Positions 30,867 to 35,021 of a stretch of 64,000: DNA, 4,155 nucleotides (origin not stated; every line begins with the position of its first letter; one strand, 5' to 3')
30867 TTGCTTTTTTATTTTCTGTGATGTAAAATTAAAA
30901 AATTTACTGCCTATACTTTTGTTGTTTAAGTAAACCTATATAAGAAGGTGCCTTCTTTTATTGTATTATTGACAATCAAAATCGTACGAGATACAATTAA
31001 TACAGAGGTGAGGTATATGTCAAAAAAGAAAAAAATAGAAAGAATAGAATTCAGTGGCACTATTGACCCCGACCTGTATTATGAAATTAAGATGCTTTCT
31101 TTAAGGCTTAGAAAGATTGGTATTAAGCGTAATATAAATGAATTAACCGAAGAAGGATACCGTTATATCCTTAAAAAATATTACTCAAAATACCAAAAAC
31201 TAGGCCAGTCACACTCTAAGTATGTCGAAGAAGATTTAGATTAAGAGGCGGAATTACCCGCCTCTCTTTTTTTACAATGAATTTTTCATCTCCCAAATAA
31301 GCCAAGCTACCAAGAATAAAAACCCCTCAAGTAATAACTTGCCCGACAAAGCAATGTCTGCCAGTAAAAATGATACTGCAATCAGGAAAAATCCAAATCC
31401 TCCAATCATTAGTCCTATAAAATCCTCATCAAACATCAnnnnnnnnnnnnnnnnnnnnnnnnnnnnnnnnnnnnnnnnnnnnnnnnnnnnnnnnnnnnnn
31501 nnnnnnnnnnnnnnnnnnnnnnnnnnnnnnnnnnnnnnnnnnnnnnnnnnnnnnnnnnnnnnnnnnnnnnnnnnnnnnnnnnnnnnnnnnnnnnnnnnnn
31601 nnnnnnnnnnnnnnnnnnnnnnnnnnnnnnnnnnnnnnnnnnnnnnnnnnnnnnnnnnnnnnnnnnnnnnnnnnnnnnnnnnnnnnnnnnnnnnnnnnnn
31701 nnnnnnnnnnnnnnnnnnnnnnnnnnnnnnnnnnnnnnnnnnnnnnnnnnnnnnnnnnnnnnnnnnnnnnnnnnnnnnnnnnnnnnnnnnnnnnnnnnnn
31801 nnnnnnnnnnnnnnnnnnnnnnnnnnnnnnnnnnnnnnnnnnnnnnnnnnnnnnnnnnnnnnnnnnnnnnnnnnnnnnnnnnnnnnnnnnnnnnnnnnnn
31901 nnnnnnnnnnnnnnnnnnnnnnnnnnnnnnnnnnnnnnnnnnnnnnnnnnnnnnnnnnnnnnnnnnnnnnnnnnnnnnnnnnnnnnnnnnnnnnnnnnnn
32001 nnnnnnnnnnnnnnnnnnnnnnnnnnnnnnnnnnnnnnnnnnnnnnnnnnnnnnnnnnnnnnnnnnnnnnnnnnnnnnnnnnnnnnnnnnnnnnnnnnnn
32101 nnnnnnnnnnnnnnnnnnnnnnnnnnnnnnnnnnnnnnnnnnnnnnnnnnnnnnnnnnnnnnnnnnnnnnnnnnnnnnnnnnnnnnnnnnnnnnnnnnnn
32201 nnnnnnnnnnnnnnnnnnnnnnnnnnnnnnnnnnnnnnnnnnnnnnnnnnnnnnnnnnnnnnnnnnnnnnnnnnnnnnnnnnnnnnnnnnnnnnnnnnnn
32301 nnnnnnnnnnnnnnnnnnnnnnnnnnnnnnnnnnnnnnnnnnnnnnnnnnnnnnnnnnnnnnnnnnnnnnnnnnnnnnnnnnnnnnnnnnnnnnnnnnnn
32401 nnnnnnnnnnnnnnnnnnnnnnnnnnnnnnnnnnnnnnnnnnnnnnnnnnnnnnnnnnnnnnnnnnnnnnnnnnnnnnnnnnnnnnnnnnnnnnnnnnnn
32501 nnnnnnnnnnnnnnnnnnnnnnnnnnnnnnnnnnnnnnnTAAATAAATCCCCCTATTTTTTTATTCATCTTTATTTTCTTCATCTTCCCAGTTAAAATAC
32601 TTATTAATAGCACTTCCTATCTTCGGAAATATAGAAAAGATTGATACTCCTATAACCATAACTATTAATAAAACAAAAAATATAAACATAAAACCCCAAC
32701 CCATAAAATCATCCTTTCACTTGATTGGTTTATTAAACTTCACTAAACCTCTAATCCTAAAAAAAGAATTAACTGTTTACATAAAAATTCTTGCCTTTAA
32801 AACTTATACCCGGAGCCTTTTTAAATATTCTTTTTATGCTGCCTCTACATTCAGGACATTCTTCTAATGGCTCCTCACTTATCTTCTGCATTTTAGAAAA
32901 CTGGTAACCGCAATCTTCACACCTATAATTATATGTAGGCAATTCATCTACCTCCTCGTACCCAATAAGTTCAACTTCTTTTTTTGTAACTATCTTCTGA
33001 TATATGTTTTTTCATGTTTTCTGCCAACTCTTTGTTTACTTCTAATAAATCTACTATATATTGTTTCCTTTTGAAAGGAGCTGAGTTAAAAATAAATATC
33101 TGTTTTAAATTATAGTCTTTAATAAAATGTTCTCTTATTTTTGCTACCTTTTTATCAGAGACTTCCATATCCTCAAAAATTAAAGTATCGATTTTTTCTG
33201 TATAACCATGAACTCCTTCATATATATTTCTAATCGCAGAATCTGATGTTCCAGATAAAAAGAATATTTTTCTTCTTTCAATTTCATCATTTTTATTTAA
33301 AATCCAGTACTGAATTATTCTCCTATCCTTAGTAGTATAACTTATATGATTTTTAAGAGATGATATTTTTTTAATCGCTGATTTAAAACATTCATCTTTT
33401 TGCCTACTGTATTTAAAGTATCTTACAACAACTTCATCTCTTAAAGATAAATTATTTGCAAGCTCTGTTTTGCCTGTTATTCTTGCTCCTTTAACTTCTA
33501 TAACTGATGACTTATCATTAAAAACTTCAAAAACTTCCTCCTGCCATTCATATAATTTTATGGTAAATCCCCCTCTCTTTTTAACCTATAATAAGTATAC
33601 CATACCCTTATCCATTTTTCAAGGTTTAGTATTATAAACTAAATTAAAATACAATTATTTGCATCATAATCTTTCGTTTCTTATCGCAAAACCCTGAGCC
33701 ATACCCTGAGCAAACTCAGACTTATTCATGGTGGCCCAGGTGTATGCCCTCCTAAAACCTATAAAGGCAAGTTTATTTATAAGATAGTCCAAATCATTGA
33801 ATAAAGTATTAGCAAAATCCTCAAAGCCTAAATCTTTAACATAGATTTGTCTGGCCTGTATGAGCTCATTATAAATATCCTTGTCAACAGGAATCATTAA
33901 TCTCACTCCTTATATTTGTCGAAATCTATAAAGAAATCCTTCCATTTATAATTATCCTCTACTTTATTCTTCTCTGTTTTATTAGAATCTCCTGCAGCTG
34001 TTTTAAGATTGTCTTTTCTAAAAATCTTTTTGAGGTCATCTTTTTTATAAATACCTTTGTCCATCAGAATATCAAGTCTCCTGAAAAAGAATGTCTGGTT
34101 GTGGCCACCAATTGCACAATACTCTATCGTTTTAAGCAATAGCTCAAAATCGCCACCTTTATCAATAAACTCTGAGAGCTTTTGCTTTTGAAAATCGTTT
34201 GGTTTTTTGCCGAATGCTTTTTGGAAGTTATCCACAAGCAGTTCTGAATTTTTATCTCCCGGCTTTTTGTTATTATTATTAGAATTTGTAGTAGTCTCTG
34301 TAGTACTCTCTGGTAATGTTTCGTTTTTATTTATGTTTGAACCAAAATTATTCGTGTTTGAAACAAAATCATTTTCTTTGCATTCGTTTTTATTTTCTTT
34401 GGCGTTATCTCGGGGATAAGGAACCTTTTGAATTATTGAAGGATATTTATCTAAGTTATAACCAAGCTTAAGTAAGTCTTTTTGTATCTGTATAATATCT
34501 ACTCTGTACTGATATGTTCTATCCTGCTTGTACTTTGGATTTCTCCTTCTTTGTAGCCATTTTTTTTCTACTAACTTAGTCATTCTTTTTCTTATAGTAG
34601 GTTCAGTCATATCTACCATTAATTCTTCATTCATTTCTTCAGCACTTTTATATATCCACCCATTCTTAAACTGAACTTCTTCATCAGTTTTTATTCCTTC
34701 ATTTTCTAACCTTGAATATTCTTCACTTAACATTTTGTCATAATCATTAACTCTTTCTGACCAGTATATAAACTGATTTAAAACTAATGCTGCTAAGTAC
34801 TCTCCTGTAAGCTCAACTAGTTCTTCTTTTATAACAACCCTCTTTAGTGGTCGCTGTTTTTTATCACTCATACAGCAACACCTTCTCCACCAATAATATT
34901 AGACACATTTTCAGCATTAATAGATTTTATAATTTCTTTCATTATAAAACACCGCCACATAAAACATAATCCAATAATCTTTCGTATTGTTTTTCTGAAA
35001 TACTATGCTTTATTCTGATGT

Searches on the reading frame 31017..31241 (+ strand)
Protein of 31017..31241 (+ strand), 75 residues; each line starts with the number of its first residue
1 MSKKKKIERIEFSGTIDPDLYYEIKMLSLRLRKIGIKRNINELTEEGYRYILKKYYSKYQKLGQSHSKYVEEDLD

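Call 60: search_protein_families(library=pfam, proteins=[window:31017-31241:+], max_evalue=0.1)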
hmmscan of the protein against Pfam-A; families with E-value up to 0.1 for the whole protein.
window:31017-31241:+ (75 aa): 1 family
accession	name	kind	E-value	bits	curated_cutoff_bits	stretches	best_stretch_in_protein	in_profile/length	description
PF12651.13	RHH_3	-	0.017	15.5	21.6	0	8-55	1-43/44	Ribbon-helix-helix domain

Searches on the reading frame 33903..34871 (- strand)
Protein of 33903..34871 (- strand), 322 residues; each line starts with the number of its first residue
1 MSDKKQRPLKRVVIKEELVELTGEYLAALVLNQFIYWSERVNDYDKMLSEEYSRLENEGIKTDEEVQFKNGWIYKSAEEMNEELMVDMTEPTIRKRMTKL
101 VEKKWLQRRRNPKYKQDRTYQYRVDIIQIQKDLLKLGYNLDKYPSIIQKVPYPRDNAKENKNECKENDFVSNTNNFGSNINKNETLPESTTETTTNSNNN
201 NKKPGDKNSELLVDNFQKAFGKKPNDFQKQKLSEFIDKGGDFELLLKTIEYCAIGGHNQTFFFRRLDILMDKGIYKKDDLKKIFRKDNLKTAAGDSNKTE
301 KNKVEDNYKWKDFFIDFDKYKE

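Call 10: search_protein_families(library=pfam, proteins=[window:33903-34871:-], max_evalue=0.01)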
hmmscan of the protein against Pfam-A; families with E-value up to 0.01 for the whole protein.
window:33903-34871:- (322 aa): 1 family
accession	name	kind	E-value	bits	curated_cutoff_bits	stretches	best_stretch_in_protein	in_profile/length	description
PF07261.16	DnaB_2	-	0.00069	19.7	22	1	214-279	2-69/74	Replication initiation and membrane attachment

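Call 11: search_protein_families(library=phrogs, proteins=[window:33903-34871:-], max_evalue=0.01)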
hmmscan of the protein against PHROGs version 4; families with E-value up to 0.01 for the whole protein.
window:33903-34871:- (322 aa): 5 families
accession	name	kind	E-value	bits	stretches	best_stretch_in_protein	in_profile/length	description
phrog_22444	-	unknown function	9.5e-26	92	1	4-166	11-179/352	-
phrog_6493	-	DNA, RNA and nucleotide metabolism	2.2e-15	57.7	1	19-305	18-249/261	DnaD-like helicase loader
phrog_186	-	DNA, RNA and nucleotide metabolism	1.4e-09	39.1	1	69-256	57-216/308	DnaD-like helicase loader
phrog_428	-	DNA, RNA and nucleotide metabolism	2.1e-09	38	1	69-203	122-224/455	replication initiation protein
phrog_9773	-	DNA, RNA and nucleotide metabolism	1.4e-08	35.8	1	67-210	45-180/288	replication initiation O-like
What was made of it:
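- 33903..34871 (-): DnaD-like replication initiator / helicase loader (322 aa), the main controlled gene. PHROG matches: DnaD-like helicase loader (2e-15), replication initiation protein (2e-9), O-like (1e-8) (call 11).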

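Call 16: find_related_loci(query=window:33903-34871:-, collection=viral_contigs, flank=4000)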
Query window:33903-34871:- (322 aa) in viral_contigs; peptide patterns used: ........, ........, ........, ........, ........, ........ (x = any residue, [..] = any of these).
110 stretches matched a pattern; 108 encode a relative of the query (tblastn E <= 1e-3); the best 80 are kept; 80 distinct loci.
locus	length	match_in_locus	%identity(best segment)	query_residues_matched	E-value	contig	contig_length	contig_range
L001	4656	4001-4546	48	9-194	3e-46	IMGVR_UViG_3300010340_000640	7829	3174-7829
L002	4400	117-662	48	9-194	3e-46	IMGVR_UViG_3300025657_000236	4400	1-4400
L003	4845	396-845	53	6-165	6e-45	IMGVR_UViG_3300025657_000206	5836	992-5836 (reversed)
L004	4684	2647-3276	41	9-231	2e-44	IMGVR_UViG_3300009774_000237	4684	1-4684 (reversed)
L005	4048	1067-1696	41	9-231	2e-44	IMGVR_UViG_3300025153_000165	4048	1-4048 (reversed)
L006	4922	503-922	57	1-144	5e-43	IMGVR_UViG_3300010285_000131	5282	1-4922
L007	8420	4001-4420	57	1-144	6e-43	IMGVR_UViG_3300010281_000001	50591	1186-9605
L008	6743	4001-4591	46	3-196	1e-42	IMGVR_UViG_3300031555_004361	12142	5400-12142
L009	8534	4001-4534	44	1-198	4e-42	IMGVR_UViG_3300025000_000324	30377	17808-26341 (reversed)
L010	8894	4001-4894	31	1-315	1e-38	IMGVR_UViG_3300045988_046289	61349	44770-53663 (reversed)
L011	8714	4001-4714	35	1-252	2e-38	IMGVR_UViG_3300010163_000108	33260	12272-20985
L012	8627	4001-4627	37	1-224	1e-37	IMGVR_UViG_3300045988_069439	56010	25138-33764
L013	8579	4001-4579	38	9-214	9e-38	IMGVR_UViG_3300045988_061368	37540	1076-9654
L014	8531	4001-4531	40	1-190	3e-37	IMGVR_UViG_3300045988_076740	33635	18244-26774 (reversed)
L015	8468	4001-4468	44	1-168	3e-37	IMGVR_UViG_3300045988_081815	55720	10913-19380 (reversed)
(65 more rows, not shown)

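Call 19: find_related_loci(query=window:33903-34871:-, collection=metagenome_contigs, flank=3000)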
Query window:33903-34871:- (322 aa) in metagenome_contigs; peptide patterns used: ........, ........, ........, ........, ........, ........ (x = any residue, [..] = any of these).
222 stretches matched a pattern; 133 encode a relative of the query (tblastn E <= 1e-3); the best 80 are kept; 80 distinct loci.
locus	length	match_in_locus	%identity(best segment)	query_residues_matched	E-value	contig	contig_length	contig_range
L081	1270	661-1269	100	1-203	2e-144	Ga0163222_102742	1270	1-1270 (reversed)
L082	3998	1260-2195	49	6-322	3e-95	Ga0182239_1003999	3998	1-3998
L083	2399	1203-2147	49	6-322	2e-93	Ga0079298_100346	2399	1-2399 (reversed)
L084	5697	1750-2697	52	6-322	7e-89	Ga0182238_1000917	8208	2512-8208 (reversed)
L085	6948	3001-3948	51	6-322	1e-86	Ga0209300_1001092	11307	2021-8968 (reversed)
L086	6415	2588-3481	52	18-322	4e-75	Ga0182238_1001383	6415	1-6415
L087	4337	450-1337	50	18-322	5e-74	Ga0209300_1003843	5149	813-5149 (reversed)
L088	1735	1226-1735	70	140-294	2e-59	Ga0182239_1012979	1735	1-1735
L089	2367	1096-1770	43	9-211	6e-50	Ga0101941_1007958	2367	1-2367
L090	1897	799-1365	44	1-217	1e-49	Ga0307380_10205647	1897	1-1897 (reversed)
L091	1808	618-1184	44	1-217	1e-49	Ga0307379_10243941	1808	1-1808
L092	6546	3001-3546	49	9-194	2e-48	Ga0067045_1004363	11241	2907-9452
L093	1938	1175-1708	42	2-206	2e-47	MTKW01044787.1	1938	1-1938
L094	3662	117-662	48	9-194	2e-46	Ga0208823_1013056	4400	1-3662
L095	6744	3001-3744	42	5-241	2e-46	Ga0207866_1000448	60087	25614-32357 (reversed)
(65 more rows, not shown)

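Call 20: find_related_loci(query=window:33903-34871:-, collection=genome_contigs, flank=3000)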
Query window:33903-34871:- (322 aa) in genome_contigs; peptide patterns used: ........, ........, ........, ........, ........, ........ (x = any residue, [..] = any of these).
70 stretches matched a pattern; 23 encode a relative of the query (tblastn E <= 1e-3); 23 distinct loci.
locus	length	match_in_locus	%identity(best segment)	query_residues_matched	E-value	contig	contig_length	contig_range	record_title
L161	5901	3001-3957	52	4-322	9e-95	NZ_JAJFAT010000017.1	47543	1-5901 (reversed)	Halanaerobium polyolivorans strain Z-7514 NODE_17_length_47543_cov_604.726710, whole genome shotgun sequence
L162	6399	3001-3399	57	9-143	4e-46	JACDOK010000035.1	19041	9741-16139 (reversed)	MAG: Peptococcaceae bacterium isolate GB_MAG19_121 c_000000002097, whole genome shotgun sequence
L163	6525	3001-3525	47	7-180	4e-46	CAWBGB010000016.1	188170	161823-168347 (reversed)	MAG: uncultured Alicyclobacillaceae bacterium isolate MFD09222.bin.1.212 genome assembly, contig: contig_82406, whole ge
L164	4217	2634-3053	54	7-146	2e-45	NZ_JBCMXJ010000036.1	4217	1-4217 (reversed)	Paenibacillus solani strain NRS-677 NRS_0677_contig_0000038, whole genome shotgun sequence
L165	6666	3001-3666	43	1-210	1e-45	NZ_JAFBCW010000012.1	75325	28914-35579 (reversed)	Desulforadius tongensis strain DSM 29799 Ga0454065_12, whole genome shotgun sequence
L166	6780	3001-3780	38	9-262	2e-44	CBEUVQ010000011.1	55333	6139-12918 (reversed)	MAG TPA_asm: uncultured Peptococcaceae bacterium isolate SRR13515397_concoct_28 genome assembly, contig: ERZ25510992.30,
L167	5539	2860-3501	42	7-217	4e-44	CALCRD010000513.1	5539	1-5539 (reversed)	MAG TPA_asm: uncultured Bacillus sp. isolate SRR1561991_bin.107_CONCOCT_v1.1_MAG genome assembly, contig: ERZ724030.1035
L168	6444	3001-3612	43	7-215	6e-44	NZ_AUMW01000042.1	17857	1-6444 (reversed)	Desulfotruncus alcoholivorax DSM 16058 H569DRAFT_scaffold00040.40_C, whole genome shotgun sequence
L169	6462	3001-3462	51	1-149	1e-43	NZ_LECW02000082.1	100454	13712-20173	Bacillus glycinifermentans strain GO-13 contig_9, whole genome shotgun sequence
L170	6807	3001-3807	37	9-263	2e-43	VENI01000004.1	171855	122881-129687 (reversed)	MAG: Bacillota bacterium isolate MES5 c_000000000096, whole genome shotgun sequence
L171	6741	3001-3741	37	6-252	1e-39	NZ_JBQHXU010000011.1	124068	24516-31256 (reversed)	Gracilibacillus sp. HCP3S3_G5_2 contig00011, whole genome shotgun sequence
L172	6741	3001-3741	37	6-252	1e-39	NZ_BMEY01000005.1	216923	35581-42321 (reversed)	Ornithinibacillus halotolerans strain CGMCC 1.12408 sequence05, whole genome shotgun sequence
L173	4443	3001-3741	37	6-252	1e-39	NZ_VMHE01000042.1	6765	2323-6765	Allobacillus salarius strain SKP4-8 Scaffold42, whole genome shotgun sequence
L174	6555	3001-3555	42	9-190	3e-40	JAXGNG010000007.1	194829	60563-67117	MAG: Spirochaetota bacterium isolate AnMBR.bin250 bin250_7, whole genome shotgun sequence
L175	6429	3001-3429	52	7-144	5e-37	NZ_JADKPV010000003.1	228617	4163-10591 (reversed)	Savagea serpentis strain SN6 SN6_WGS_assembly_contig_3, whole genome shotgun sequence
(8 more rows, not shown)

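Call 81: search_protein_families(library=pfam, proteins=[window:33906-34871:-], max_evalue=10)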
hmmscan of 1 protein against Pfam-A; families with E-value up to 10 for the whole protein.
window:33906-34871:- (322 aa): 4 families
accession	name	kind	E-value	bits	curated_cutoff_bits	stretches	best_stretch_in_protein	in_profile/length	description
PF07261.16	DnaB_2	-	0.00069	19.7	22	1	214-279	2-69/74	Replication initiation and membrane attachment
PF03965.22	Penicillinase_R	-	0.036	14.9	22.6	1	80-124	23-64/115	Penicillinase repressor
PF22381.2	Staph_reg_Sar_Rot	-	0.045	14.3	27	1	74-112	25-64/85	Transcriptional regulator SarA/Rot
PF07574.19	SMC_Nse1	-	0.45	10.8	23.3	1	53-115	114-185/194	Nse1 non-SMC component of SMC5-6 complex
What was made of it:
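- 33903..34871 (-): Pfam DnaB_2 is below threshold (calls 10, 81).
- Closest known: pSK41 RNAI. Different: The initiator here gives no RepA_N Pfam match (call 81).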

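Call 82: search_solved_structures(query=window:33906-34871:-, max_evalue=1)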
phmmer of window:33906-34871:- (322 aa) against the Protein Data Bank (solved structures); distinct sequences matched with E-value up to 1: 0.
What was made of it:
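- Tried and rejected: RepA_N membership of the initiator: there is no Pfam or PDB sequence match (calls 81, 82).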
